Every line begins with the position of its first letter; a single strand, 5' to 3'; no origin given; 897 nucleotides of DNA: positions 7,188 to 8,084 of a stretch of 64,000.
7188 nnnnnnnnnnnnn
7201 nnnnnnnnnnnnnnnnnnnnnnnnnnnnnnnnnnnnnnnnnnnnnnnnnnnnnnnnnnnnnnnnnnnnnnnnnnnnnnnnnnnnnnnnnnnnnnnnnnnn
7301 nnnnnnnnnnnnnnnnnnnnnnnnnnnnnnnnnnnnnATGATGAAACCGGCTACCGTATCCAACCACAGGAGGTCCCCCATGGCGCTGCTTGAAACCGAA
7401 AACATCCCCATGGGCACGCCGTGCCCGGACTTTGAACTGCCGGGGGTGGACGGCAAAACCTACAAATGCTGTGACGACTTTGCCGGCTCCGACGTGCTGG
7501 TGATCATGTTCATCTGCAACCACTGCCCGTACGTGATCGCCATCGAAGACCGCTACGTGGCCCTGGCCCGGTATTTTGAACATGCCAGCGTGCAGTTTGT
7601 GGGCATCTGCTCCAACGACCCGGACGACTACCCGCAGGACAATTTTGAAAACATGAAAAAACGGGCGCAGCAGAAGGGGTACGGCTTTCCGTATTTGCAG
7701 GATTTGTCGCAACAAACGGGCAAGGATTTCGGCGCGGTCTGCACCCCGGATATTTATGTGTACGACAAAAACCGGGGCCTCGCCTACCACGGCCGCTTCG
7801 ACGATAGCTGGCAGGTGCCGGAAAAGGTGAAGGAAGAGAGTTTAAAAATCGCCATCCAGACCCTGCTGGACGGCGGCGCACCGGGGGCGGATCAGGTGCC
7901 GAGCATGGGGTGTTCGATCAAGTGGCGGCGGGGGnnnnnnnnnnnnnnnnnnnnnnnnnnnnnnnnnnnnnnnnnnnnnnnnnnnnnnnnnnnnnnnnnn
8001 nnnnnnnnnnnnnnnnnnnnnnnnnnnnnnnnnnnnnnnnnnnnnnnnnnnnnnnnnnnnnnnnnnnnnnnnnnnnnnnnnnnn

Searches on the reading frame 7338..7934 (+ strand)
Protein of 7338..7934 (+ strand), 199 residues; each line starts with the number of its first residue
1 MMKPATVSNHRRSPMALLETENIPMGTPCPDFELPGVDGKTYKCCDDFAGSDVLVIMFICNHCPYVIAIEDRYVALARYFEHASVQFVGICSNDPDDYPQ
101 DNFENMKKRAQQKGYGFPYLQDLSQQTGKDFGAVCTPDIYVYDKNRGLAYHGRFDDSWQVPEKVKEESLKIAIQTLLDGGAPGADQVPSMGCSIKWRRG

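Call 4: search_protein_families(library=pfam, proteins=[window:7338-7934:+], max_evalue=1)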
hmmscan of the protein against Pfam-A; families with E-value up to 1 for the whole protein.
window:7338-7934:+ (199 aa): 5 families
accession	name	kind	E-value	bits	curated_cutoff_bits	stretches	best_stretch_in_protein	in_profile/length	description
PF00578.27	AhpC-TSA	-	3.5e-17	62.9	26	1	26-150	2-123/124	AhpC/TSA family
PF08534.16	Redoxin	-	1.4e-11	44.8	26.6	1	26-159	3-139/148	Redoxin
PF13098.12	Thioredoxin_2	-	0.018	15.8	27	1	54-146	8-87/104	Thioredoxin-like domain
PF13905.12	Thioredoxin_8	-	0.069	13.9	27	1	52-146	2-92/94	Thioredoxin-like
PF20029.6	DUF6436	-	0.16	12.1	27.3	1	99-156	38-95/133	Domain of unknown function (DUF6436)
